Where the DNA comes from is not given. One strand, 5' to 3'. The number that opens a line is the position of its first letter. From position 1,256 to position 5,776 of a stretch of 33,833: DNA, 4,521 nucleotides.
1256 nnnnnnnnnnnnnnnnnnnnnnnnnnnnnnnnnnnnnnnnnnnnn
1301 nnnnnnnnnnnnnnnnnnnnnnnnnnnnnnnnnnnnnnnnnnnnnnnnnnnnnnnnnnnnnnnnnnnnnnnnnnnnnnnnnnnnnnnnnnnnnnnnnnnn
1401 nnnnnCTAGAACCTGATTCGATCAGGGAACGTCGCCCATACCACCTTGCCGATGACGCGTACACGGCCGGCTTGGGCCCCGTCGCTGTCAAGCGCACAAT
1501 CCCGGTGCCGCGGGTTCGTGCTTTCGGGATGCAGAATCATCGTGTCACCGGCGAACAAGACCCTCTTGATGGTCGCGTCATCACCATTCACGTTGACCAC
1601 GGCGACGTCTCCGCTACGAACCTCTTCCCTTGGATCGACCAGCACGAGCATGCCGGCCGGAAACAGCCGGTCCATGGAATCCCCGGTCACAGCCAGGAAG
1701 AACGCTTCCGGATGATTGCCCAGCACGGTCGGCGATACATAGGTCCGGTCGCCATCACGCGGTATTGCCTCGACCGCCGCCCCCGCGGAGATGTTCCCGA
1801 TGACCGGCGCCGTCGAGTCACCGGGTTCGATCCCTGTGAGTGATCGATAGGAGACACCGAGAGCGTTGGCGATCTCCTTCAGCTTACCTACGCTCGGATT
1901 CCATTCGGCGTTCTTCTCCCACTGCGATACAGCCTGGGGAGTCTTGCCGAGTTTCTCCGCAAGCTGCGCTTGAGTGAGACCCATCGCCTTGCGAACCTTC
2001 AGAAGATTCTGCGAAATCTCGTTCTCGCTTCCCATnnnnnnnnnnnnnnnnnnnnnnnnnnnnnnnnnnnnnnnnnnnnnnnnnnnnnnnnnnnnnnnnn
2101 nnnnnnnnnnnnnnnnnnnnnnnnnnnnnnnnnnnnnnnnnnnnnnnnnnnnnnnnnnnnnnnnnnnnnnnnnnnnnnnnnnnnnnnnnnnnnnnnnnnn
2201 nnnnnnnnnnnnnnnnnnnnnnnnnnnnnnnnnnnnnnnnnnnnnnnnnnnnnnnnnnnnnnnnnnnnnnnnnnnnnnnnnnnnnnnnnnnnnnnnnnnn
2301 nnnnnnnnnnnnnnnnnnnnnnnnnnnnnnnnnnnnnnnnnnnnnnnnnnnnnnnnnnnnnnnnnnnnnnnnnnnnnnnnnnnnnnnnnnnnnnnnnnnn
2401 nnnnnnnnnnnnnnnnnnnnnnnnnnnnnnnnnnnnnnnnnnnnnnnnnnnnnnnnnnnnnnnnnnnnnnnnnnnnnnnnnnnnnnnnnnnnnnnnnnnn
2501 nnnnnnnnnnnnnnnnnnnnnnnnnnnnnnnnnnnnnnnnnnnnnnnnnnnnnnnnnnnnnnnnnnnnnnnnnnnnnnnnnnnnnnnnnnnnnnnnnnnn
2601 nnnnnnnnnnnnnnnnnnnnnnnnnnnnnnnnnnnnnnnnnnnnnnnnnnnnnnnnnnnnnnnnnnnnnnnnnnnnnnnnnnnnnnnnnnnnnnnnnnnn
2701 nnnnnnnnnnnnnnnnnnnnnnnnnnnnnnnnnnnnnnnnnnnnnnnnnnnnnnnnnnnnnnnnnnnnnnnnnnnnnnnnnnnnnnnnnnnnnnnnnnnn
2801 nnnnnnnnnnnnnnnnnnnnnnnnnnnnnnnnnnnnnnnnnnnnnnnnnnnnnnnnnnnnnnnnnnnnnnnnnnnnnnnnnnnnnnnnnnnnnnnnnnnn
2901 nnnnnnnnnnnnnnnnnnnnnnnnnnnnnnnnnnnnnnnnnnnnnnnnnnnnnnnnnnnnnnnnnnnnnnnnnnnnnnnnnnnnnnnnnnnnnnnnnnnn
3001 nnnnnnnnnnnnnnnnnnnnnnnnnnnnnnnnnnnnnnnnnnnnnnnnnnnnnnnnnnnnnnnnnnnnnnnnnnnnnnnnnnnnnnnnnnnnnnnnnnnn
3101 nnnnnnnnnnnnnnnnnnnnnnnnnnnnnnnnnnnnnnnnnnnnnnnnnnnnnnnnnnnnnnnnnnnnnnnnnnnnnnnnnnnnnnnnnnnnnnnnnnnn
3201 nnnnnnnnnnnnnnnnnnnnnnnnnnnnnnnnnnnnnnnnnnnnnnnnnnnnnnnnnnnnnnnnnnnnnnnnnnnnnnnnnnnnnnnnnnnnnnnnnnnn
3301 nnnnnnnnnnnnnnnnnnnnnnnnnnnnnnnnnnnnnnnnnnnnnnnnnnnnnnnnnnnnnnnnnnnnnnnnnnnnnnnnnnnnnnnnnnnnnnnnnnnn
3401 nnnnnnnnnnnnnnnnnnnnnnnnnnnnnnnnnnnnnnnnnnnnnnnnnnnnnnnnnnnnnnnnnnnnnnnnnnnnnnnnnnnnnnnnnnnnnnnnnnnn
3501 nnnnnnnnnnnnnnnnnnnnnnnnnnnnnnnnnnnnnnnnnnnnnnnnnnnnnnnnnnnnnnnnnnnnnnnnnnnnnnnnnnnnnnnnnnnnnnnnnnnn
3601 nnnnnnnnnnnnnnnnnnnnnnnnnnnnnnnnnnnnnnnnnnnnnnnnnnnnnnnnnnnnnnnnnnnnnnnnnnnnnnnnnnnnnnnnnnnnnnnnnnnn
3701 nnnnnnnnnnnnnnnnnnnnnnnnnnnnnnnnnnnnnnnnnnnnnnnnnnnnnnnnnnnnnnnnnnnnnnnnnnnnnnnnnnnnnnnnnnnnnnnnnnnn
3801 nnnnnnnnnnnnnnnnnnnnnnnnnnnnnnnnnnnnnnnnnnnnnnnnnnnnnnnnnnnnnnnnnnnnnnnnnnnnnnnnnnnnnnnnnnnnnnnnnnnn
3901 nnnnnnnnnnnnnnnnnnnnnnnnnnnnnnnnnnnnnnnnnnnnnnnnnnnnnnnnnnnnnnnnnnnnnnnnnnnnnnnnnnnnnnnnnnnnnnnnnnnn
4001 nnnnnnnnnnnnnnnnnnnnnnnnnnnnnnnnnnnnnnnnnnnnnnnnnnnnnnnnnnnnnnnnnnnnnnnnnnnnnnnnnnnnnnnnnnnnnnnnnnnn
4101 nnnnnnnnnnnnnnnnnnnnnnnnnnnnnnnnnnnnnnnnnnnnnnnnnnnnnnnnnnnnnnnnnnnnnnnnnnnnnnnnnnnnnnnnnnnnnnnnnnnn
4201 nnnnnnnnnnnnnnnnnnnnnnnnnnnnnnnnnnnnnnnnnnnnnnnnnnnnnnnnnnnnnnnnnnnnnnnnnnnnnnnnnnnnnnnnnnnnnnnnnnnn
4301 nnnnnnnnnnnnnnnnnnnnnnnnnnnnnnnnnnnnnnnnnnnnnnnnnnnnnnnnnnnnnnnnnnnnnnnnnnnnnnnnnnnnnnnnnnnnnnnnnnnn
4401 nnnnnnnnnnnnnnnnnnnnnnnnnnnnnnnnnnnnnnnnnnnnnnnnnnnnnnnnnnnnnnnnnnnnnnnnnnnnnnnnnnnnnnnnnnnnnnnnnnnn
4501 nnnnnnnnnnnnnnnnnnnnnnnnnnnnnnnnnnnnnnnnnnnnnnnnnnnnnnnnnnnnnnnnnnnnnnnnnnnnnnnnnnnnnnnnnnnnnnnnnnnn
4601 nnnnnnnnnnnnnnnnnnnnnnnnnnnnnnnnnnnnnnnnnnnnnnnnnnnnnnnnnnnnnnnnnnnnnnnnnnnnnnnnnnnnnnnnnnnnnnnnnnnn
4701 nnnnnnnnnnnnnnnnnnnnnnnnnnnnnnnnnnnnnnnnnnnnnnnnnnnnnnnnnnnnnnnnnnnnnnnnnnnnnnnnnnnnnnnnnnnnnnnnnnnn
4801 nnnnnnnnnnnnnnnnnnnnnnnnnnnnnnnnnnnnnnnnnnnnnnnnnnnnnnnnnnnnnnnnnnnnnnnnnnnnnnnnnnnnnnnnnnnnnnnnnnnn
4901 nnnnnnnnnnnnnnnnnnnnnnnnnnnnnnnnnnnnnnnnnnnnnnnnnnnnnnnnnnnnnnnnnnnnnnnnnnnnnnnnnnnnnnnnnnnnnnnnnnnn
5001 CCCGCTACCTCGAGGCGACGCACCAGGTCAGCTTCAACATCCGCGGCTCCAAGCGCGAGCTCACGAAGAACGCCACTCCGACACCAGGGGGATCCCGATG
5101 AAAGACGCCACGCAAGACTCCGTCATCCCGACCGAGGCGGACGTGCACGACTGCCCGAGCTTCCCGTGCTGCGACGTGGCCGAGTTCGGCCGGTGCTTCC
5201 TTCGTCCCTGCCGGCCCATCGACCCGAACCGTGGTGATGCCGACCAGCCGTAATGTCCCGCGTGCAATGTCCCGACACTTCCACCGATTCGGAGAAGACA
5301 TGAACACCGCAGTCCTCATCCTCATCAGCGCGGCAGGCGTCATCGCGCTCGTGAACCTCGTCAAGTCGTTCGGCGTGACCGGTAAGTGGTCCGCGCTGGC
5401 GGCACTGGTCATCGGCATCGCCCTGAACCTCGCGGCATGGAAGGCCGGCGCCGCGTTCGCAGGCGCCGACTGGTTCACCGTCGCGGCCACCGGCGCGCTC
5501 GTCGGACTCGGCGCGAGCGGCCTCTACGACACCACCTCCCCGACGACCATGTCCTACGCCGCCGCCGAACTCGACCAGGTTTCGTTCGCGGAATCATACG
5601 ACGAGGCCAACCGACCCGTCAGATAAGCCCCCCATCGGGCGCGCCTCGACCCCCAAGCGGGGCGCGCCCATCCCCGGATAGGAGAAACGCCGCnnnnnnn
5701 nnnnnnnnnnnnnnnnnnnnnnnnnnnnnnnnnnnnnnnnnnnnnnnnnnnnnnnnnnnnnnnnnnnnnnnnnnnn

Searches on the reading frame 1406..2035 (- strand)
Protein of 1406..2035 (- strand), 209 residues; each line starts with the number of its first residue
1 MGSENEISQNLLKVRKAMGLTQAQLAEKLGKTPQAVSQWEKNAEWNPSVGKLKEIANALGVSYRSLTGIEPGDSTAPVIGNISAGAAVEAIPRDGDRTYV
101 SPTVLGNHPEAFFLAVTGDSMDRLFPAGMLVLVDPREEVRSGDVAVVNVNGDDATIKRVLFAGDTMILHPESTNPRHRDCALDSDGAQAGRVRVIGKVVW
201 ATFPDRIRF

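Call 28: search_protein_families(library=pfam, proteins=[window:1406-2035:-], max_evalue=0.01)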
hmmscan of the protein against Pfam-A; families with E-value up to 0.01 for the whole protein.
window:1406-2035:- (209 aa): 14 families
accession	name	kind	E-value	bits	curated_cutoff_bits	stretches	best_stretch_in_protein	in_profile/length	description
PF00717.28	Peptidase_S24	-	5e-22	78.2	23.3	1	77-199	1-116/116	Peptidase S24-like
PF01381.28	HTH_3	-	1.3e-15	57.6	23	1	13-63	3-52/55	Helix-turn-helix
PF12844.13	HTH_19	-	1.7e-07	31.5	30.2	1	9-63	2-55/64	Helix-turn-helix domain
PF13560.12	HTH_31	-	3.2e-06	27.8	27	1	15-62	10-57/64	Helix-turn-helix domain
PF04545.22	Sigma70_r4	-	1.6e-05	24.8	24.1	1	6-43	7-44/50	Sigma-70, region 4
PF13384.12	HTH_23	-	0.00027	21.1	24.6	0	15-41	15-39/50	Homeodomain-like domain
PF14549.12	P22_Cro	-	0.00033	20.8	30.2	0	22-41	12-31/60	DNA-binding transcriptional regulator Cro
PF13443.12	HTH_26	-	0.00056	20.5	22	1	10-62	1-53/63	Cro/C1-type HTH DNA-binding domain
PF13518.12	HTH_28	-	0.00068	20.1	25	0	16-42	9-35/52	Helix-turn-helix domain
PF13744.12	HTH_37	-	0.0014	18.8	27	1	9-61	21-73/80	Helix-turn-helix domain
PF15943.11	YdaS_toxin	-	0.0015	18.8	30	0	22-41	11-30/65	Bacterial toxin YdaS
PF14451.12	Ub-Mut7C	-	0.0028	18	23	0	143-173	48-78/81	Mut7-C ubiquitin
PF08281.18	Sigma70_r4_2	-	0.0029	17.6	25.7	0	15-39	22-46/54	Sigma-70, region 4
PF13412.12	HTH_24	-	0.0042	17.1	21.9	0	19-37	17-35/48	Winged helix-turn-helix DNA-binding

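Call 48: find_encoding_contigs(protein=window:1406-2035:-, flank=10000, max_places=8)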
Protein window:1406-2035:- (209 aa): 12 contigs read that carry it; 7 places shown.
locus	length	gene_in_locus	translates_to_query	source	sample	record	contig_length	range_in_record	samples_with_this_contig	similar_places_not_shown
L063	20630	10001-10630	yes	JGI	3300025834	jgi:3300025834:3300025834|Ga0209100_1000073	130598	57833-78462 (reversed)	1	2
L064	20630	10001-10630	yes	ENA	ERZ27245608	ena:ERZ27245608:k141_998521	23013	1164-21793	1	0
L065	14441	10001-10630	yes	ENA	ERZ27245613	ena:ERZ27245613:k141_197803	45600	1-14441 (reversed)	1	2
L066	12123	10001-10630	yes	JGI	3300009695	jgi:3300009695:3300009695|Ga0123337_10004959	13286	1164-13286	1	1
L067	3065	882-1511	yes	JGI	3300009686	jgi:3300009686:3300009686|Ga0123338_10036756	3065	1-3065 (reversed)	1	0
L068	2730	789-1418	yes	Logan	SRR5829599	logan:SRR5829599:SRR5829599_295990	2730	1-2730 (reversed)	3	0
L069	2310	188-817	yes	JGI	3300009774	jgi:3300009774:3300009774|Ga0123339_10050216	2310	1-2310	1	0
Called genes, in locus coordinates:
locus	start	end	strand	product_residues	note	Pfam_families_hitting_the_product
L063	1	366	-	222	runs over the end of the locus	-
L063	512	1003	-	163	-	-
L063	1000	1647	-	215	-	-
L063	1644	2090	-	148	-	-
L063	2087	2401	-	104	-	-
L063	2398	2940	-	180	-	-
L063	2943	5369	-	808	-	PF02195:ParB_N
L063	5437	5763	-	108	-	-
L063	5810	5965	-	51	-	-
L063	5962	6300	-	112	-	-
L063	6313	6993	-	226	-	-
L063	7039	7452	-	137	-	PF05866:RusA (weak)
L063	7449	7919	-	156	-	-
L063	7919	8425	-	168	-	-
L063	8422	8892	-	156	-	-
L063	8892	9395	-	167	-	-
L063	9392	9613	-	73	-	-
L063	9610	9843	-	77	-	PF13560:HTH_31 (weak), PF01381:HTH_3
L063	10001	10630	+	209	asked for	PF04545:Sigma70_r4 (faint), PF01381:HTH_3, PF12844:HTH_19, PF13560:HTH_31 (weak), PF00717:Peptidase_S24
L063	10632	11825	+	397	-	PF13102:Phage_int_SAM_5 (faint), PF00589:Phage_integrase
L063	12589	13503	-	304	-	-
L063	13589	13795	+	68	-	PF13560:HTH_31 (weak), PF01381:HTH_3 (weak)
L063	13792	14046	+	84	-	PF12728:HTH_17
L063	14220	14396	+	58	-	PF12728:HTH_17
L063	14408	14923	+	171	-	PF13730:HTH_36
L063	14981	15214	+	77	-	-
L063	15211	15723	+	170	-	-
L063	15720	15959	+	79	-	-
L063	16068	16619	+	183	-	PF13302:Acetyltransf_3, PF00583:Acetyltransf_1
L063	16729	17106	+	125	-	-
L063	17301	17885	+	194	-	PF04892:VanZ-LLP1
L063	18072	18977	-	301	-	-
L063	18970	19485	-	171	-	PF04542:Sigma70_r2, PF08281:Sigma70_r4_2, PF04545:Sigma70_r4 (weak)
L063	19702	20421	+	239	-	PF00106:adh_short, PF01370:Epimerase (weak), PF13561:adh_short_C2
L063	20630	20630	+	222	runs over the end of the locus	PF00702:Hydrolase, PF12710:HAD, PF13419:HAD_2 (faint), PF08282:Hydrolase_3 (weak)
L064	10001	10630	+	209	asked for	PF04545:Sigma70_r4 (faint), PF01381:HTH_3, PF12844:HTH_19, PF13560:HTH_31 (weak), PF00717:Peptidase_S24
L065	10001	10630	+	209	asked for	PF04545:Sigma70_r4 (faint), PF01381:HTH_3, PF12844:HTH_19, PF13560:HTH_31 (weak), PF00717:Peptidase_S24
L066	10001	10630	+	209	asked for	PF04545:Sigma70_r4 (faint), PF01381:HTH_3, PF12844:HTH_19, PF13560:HTH_31 (weak), PF00717:Peptidase_S24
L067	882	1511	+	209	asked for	PF04545:Sigma70_r4 (faint), PF01381:HTH_3, PF12844:HTH_19, PF13560:HTH_31 (weak), PF00717:Peptidase_S24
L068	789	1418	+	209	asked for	PF04545:Sigma70_r4 (faint), PF01381:HTH_3, PF12844:HTH_19, PF13560:HTH_31 (weak), PF00717:Peptidase_S24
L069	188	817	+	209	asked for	PF04545:Sigma70_r4 (faint), PF01381:HTH_3, PF12844:HTH_19, PF13560:HTH_31 (weak), PF00717:Peptidase_S24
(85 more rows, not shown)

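Call 108: list_cluster_members(proteins=[L063:19702-20421:+, L063:18970-19485:-, L070:3043-4044:+, L070:346-1113:-, P0046, P0035])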
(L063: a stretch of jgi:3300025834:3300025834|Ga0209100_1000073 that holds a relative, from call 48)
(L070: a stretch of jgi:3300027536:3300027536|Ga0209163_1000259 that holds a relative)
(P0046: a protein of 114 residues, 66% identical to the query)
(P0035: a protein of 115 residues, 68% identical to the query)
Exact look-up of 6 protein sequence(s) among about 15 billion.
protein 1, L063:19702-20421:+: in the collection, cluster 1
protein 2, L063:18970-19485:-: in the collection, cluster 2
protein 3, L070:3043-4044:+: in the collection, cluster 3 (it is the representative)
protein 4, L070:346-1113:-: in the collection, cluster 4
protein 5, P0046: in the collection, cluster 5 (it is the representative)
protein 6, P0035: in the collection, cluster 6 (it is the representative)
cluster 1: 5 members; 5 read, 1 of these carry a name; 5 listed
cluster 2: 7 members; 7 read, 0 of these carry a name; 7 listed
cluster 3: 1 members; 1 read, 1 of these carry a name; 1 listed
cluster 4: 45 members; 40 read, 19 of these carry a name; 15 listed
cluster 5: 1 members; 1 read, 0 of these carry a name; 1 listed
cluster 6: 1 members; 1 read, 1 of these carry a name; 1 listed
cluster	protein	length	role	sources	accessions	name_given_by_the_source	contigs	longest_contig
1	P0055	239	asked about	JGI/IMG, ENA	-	-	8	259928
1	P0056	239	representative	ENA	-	-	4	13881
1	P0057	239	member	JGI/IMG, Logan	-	NAD(P)-dependent dehydrogenase (short-subunit alcohol dehydrogenase family)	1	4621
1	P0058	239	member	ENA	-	-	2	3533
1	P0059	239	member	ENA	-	-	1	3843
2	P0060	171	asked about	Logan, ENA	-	-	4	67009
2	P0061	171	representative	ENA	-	-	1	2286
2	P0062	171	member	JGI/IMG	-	-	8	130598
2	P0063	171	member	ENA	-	-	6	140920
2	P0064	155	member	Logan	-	-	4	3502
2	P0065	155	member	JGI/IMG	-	-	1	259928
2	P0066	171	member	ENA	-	-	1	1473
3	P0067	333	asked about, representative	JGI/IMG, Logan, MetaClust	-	\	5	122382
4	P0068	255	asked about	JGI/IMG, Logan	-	-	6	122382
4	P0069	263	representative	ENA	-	-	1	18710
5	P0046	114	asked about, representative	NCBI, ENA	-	-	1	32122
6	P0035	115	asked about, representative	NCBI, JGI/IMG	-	hypothetical protein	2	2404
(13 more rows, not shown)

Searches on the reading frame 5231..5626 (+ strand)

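Call 28: search_protein_families(library=pfam, proteins=[window:5231-5626:+], max_evalue=0.01)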
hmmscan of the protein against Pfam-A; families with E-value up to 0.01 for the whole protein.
window:5231-5626:+ (131 aa): 0 families

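Call 37: search_protein_families(library=phrogs, proteins=[window:5231-5626:+], max_evalue=0.01)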
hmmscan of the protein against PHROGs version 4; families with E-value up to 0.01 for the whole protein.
window:5231-5626:+ (131 aa): 1 family
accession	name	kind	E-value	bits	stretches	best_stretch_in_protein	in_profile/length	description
phrog_1299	-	lysis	1.9e-16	60.7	1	22-113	2-91/100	holin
